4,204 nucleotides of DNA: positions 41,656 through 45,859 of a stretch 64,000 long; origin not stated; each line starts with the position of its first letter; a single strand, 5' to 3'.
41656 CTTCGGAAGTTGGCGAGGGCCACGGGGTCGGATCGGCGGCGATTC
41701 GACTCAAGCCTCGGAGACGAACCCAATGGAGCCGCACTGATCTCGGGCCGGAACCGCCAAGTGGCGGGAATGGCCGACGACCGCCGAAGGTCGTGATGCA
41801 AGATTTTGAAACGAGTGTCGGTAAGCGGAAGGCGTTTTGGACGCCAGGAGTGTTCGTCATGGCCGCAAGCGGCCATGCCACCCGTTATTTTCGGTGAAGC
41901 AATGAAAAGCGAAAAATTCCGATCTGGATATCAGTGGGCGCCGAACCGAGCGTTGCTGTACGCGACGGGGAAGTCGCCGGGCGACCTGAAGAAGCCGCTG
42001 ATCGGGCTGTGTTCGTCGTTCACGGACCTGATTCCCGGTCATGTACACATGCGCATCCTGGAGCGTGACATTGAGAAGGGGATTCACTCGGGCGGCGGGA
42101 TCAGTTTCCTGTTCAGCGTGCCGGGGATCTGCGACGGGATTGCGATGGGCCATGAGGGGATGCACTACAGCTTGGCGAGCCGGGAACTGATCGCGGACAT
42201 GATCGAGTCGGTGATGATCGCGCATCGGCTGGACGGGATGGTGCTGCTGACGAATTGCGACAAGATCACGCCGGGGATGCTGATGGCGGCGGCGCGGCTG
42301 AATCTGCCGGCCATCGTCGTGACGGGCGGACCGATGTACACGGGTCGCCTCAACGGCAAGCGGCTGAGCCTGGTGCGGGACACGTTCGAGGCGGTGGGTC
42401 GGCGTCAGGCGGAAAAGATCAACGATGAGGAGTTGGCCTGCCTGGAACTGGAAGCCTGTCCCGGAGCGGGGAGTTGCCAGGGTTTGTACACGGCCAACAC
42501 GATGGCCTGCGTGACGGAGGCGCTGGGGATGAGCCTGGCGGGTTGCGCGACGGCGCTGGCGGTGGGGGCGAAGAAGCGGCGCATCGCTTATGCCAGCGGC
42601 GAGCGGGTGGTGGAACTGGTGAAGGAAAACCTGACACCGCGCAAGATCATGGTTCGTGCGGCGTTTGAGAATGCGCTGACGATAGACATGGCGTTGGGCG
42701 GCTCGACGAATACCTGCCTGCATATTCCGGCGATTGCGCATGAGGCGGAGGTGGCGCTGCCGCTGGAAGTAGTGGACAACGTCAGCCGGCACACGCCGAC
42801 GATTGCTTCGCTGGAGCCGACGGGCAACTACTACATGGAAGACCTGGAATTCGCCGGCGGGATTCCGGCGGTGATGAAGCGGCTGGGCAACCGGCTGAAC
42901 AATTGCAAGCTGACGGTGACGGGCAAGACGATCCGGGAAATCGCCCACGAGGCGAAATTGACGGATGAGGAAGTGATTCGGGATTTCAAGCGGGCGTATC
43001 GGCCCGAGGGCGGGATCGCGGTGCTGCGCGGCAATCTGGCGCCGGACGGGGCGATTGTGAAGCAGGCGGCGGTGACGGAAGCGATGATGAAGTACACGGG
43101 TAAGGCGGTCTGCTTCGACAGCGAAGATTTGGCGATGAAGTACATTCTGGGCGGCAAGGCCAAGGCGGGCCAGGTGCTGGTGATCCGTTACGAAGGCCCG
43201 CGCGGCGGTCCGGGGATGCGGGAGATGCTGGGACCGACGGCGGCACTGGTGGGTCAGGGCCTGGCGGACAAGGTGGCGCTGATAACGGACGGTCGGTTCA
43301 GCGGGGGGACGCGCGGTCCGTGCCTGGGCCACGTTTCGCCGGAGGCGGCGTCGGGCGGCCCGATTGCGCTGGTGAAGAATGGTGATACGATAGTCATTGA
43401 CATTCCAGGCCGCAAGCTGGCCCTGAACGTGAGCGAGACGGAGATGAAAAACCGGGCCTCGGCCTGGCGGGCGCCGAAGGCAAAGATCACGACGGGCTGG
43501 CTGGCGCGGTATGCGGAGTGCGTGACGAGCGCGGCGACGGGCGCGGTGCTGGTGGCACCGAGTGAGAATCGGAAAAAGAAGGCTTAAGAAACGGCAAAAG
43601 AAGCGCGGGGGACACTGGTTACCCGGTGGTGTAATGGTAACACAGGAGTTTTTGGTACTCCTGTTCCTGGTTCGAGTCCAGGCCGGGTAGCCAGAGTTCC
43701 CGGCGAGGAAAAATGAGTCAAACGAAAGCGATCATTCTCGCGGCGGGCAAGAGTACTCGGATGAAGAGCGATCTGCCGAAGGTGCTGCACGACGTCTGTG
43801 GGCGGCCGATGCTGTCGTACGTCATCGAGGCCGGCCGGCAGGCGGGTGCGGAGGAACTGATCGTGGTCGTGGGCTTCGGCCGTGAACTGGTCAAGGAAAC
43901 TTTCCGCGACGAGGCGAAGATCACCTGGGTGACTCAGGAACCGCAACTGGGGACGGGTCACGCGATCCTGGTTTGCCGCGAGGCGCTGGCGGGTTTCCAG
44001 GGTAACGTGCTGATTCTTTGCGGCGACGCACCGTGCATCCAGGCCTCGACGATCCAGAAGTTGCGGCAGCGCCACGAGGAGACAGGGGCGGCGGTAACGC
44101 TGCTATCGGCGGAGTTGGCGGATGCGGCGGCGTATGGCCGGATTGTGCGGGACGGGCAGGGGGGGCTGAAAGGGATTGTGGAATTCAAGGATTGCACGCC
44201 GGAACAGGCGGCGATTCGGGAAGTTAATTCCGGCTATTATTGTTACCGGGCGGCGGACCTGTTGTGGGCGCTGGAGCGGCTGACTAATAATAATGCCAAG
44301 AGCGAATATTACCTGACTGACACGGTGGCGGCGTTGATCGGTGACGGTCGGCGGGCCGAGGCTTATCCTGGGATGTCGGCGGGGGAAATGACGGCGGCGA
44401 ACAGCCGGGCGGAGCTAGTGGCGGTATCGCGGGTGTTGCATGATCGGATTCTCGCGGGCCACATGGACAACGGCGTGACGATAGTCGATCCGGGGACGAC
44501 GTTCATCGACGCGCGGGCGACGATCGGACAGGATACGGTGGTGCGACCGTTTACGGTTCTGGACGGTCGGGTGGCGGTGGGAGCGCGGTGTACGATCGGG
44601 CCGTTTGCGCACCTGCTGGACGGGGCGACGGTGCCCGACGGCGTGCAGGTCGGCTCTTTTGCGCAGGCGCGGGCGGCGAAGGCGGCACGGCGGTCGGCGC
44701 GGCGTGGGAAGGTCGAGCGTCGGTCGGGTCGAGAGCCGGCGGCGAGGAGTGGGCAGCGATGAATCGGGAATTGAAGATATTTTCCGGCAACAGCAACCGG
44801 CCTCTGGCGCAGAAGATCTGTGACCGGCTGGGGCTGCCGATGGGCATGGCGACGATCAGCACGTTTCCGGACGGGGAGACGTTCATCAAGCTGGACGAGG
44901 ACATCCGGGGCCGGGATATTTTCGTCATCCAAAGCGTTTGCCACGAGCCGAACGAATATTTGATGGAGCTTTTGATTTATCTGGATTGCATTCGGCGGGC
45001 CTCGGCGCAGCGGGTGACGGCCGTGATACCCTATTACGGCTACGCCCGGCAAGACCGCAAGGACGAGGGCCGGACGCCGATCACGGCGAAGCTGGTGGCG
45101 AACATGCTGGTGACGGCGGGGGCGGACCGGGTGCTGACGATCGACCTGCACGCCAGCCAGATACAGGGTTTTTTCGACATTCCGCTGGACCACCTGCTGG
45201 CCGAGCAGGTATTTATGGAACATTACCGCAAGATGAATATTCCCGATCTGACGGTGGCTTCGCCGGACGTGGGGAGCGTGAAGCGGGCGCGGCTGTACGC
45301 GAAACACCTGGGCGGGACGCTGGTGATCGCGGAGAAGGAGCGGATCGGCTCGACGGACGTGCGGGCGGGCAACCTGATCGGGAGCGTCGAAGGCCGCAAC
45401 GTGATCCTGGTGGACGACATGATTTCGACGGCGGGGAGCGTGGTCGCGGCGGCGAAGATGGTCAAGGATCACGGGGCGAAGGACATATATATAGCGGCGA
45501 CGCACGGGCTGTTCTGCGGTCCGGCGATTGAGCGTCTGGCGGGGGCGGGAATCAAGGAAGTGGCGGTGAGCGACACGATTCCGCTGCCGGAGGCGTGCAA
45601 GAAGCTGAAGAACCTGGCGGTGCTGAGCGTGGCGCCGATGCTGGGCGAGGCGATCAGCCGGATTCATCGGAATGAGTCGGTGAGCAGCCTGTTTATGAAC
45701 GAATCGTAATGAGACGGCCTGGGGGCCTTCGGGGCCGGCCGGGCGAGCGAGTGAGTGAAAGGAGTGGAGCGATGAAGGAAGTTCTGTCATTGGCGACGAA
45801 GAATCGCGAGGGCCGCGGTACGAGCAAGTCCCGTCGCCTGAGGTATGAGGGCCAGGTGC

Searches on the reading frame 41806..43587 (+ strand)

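Call 25: search_protein_families(library=pfam, proteins=[window:41806-43587:+], max_evalue=0.001)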
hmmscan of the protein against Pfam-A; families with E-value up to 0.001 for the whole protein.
window:41806-43587:+ (593 aa): 2 families
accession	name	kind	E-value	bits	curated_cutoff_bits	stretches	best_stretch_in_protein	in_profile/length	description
PF00920.27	ILVD_EDD_N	-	3.6e-124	414.5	27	1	63-378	1-315/316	Dihydroxy-acid/6-phosphogluconate dehydratase N-terminal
PF24877.1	ILV_EDD_C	-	9.4e-77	257.2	27.7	1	389-580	1-191/191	Dihydroxy-acid/6-phosphogluconate dehydratase C-terminal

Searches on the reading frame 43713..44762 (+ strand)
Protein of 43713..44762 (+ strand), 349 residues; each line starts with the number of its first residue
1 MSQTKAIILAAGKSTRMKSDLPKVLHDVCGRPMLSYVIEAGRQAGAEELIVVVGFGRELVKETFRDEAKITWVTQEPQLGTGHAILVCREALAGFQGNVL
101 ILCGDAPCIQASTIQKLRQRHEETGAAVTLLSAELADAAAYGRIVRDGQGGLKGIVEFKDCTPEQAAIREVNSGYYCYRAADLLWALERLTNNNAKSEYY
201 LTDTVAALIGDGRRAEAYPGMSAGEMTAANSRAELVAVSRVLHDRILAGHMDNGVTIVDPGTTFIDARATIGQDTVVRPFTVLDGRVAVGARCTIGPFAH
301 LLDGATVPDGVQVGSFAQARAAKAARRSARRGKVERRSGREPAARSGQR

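Call 25: search_protein_families(library=pfam, proteins=[window:43713-44762:+], max_evalue=0.001)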
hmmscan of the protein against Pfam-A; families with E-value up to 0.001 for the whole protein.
window:43713-44762:+ (349 aa): 5 families
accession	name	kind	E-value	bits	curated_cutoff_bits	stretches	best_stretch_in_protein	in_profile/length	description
PF12804.13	NTP_transf_3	-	3.1e-23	83.2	27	1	6-133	1-123/160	MobA-like NTP transferase domain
PF00483.29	NTP_transferase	-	7e-20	72.1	21.2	1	5-218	1-219/245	Nucleotidyl transferase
PF00132.30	Hexapep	-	5.4e-09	35.8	27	1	269-301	2-34/36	Bacterial transferase hexapeptide (six repeats)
PF02348.25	CTP_transf_3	-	3.9e-08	33.8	22.6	1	6-126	2-119/217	Cytidylyltransferase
PF01128.25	IspD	-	4.3e-08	33.6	27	1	6-131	3-128/221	2-C-methyl-D-erythritol 4-phosphate cytidylyltransferase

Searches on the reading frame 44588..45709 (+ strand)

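Call 25: search_protein_families(library=pfam, proteins=[window:44588-45709:+], max_evalue=0.001)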
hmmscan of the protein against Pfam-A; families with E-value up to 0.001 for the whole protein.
window:44588-45709:+ (373 aa): 4 families
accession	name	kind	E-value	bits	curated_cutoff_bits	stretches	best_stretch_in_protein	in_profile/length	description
PF13793.12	Pribosyltran_N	-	3e-50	169.4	25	1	62-178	1-117/117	N-terminal domain of ribose phosphate pyrophosphokinase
PF14572.12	Pribosyl_synth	-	1.4e-25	90.7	27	1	262-369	76-183/184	Phosphoribosyl synthetase-associated domain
PF00156.33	Pribosyltran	-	4.6e-12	46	26.3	1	210-305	20-123/158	Phosphoribosyl transferase domain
PF14681.12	UPRTase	-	5e-06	26.6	27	1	261-319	112-170/206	Uracil phosphoribosyltransferase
